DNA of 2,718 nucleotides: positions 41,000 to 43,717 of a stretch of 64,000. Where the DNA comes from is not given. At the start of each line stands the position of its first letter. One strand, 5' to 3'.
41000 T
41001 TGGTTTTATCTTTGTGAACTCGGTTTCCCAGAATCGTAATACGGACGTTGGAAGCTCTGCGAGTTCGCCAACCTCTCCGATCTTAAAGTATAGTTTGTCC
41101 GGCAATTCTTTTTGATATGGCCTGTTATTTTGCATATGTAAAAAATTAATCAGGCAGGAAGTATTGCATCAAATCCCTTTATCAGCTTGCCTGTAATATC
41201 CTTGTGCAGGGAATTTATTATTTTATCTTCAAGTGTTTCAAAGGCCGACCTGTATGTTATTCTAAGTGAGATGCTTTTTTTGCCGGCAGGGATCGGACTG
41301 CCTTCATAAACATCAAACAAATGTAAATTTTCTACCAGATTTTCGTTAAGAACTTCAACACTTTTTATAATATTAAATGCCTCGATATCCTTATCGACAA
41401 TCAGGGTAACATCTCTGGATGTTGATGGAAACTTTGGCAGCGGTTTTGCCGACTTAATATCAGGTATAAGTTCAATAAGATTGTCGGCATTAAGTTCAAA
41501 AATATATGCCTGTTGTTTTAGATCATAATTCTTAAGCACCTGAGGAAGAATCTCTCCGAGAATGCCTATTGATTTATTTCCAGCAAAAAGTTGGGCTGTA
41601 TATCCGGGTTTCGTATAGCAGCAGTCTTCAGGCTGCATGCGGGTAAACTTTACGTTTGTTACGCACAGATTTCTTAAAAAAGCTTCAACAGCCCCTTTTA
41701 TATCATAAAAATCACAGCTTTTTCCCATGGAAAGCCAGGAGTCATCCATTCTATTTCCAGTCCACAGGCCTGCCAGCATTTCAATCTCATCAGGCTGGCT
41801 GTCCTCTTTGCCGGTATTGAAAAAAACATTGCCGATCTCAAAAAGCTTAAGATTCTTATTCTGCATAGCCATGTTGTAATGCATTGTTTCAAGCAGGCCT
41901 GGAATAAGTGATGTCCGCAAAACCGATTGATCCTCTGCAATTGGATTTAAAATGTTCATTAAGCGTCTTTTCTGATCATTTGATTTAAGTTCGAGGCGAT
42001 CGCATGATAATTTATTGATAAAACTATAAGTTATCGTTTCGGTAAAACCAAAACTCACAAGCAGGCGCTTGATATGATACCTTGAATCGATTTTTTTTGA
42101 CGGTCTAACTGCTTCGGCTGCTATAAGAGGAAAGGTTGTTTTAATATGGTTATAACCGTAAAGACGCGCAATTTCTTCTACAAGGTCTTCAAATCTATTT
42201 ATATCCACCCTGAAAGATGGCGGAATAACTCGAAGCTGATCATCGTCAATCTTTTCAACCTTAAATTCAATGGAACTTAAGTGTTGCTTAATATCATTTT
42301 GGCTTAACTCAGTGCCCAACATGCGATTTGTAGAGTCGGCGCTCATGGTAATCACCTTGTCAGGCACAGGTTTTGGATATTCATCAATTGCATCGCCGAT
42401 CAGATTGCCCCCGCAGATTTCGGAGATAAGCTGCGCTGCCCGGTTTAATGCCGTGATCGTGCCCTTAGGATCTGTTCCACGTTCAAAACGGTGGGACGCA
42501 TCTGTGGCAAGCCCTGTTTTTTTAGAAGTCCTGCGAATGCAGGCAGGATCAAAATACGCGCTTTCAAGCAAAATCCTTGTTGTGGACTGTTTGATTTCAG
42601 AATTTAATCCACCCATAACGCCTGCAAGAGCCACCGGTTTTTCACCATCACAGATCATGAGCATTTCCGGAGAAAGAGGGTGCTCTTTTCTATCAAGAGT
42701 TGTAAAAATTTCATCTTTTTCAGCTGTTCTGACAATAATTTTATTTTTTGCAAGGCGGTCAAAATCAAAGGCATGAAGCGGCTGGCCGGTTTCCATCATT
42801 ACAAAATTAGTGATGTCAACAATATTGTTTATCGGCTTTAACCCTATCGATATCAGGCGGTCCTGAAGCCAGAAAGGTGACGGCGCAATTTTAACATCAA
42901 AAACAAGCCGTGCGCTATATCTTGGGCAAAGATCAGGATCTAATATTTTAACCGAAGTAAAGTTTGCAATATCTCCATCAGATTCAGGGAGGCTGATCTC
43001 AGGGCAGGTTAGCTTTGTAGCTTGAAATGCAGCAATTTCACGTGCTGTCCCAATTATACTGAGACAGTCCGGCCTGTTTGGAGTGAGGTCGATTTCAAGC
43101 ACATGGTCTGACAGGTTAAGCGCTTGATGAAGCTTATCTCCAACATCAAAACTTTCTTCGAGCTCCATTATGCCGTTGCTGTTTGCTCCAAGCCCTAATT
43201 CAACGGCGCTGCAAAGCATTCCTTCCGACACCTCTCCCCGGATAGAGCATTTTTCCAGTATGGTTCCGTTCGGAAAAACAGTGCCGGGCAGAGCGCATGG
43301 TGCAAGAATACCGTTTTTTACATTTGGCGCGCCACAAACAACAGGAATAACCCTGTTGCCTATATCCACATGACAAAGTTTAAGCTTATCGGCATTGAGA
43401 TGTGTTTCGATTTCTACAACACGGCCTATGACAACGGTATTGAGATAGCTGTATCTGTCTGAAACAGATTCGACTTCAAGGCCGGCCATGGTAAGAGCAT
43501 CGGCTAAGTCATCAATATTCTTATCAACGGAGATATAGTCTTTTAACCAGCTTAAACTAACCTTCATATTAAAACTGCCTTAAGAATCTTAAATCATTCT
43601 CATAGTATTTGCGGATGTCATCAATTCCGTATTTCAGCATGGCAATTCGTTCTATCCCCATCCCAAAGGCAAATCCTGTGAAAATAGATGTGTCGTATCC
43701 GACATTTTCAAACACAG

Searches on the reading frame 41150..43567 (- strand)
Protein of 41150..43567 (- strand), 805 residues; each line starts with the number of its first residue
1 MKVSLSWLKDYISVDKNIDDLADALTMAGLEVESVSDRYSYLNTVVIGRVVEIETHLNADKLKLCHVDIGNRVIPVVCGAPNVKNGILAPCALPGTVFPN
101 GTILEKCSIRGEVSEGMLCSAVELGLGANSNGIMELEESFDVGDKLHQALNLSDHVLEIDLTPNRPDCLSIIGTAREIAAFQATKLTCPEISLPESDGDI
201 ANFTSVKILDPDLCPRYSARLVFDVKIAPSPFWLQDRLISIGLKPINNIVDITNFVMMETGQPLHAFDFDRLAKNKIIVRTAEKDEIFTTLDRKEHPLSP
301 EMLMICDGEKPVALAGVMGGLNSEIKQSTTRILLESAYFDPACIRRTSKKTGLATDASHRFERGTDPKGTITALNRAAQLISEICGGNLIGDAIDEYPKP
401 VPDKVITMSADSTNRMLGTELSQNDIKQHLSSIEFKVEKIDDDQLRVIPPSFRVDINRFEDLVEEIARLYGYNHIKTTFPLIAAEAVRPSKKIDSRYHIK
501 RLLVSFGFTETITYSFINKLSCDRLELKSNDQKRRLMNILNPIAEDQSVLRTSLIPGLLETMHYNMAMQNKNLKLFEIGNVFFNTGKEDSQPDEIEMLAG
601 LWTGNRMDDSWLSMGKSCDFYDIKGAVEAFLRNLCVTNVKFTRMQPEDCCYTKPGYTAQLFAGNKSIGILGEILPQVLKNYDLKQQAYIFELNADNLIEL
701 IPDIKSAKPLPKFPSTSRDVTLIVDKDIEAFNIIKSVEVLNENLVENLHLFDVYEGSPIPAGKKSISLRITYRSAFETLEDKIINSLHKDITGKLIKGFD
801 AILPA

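Call 63: search_protein_families(library=ncbifam, proteins=[window:41150-43567:-], max_evalue=1e-10)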
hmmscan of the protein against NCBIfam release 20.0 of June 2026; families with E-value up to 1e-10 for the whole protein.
window:41150-43567:- (805 aa): 6 families
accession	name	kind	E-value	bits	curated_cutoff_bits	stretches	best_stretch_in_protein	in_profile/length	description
TIGR00472.1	pheT_bact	equivalog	9e-259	860.9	402.65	1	1-800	1-794/798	phenylalanine--tRNA ligase subunit beta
NF001882.0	PRK00629.5-4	equivalog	4e-71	240.3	527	1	1-581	1-560/725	phenylalanine--tRNA ligase subunit beta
TIGR00471.1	pheT_arch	equivalog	2.8e-47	161.5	282.65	1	403-697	277-550/551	phenylalanine--tRNA ligase subunit beta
NF045760.1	YtpR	equivalog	3.6e-33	115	100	1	36-145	80-184/185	YtpR family tRNA-binding protein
NF001879.0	PRK00629.5-1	equivalog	4.3e-29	101.5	840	1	4-272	4-269/718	phenylalanine--tRNA ligase subunit beta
NF045867.1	PheT_Nterm_rel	equivalog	2.6e-11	43.9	120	0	42-126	86-170/171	TyrS-associated PheT N-terminal domain-related protein TapR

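Call 64: find_homologous_proteins(query=window:41150-43567:-, max_evalue=1e-50)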
Query window:41150-43567:- (805 aa): 8000 proteins with E <= 1e-50 among 8000 candidates; the best 120 are listed.
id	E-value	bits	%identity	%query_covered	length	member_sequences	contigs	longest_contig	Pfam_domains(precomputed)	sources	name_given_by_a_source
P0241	0.0e+0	1663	90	100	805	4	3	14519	PF03483.23,PF03147.20,PF03484.22,PF17759.7,PF01588.27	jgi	-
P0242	0.0e+0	1617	88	100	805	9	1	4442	PF03483.23,PF03147.20,PF03484.22,PF17759.7,PF01588.27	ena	-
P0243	0.0e+0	1610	88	100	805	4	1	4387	PF03483.23,PF03147.20,PF03484.22,PF17759.7,PF01588.27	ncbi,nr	ncbi:phenylalanine--tRNA ligase subunit beta [candidate division WOR-3 bacterium]|nr:phenylalanine--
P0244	0.0e+0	1608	88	100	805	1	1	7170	PF03483.23,PF03147.20,PF03484.22,PF17759.7,PF01588.27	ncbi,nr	ncbi:MAG: phenylalanine--tRNA ligase subunit beta [Desulfobacterales bacterium]|nr:phenylalanine--tR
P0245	0.0e+0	1605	88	100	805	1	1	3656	PF03483.23,PF03147.20,PF03484.22,PF17759.7,PF01588.27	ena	-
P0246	0.0e+0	1600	88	100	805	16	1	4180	PF03483.23,PF03147.20,PF03484.22,PF17759.7,PF01588.27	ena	-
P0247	0.0e+0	1592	87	100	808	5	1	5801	PF03483.23,PF03147.20,PF03484.22,PF17759.7,PF01588.27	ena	-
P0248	0.0e+0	1588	87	100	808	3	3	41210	PF03483.23,PF03147.20,PF03484.22,PF17759.7,PF01588.27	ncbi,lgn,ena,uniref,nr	ncbi:MAG: phenylalanine--tRNA ligase subunit beta [Desulfobacterales bacterium]|uniref:Phenylalanine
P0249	0.0e+0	1549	85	100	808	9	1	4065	PF03483.23,PF03147.20,PF03484.22,PF17759.7,PF01588.27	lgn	-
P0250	0.0e+0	1443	78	100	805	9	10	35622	PF03483.23,PF03147.20,PF01409.26,PF03484.22,PF17759.7,PF01588.27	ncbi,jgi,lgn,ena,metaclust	metaclust:\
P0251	0.0e+0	1418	77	100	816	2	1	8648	PF03483.23,PF03147.20,PF03484.22,PF17759.7,PF01588.27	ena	-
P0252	0.0e+0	1368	74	100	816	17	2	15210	PF03483.23,PF03147.20,PF03484.22,PF17759.7,PF01588.27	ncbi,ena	-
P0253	0.0e+0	1351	72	100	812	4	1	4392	PF03483.23,PF03147.20,PF03484.22,PF17759.7,PF01588.27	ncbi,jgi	jgi:phenylalanyl-tRNA synthetase beta chain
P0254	0.0e+0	1348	73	100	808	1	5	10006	PF03483.23,PF03147.20,PF03484.22,PF17759.7,PF01588.27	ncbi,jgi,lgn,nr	ncbi:MAG: phenylalanine--tRNA ligase subunit beta [Desulfobacteraceae bacterium]|nr:phenylalanine--t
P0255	0.0e+0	1343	73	100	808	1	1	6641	PF03483.23,PF03147.20,PF03484.22,PF17759.7,PF01588.27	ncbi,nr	ncbi:MAG: phenylalanine--tRNA ligase subunit beta [Proteobacteria bacterium]|nr:phenylalanine--tRNA 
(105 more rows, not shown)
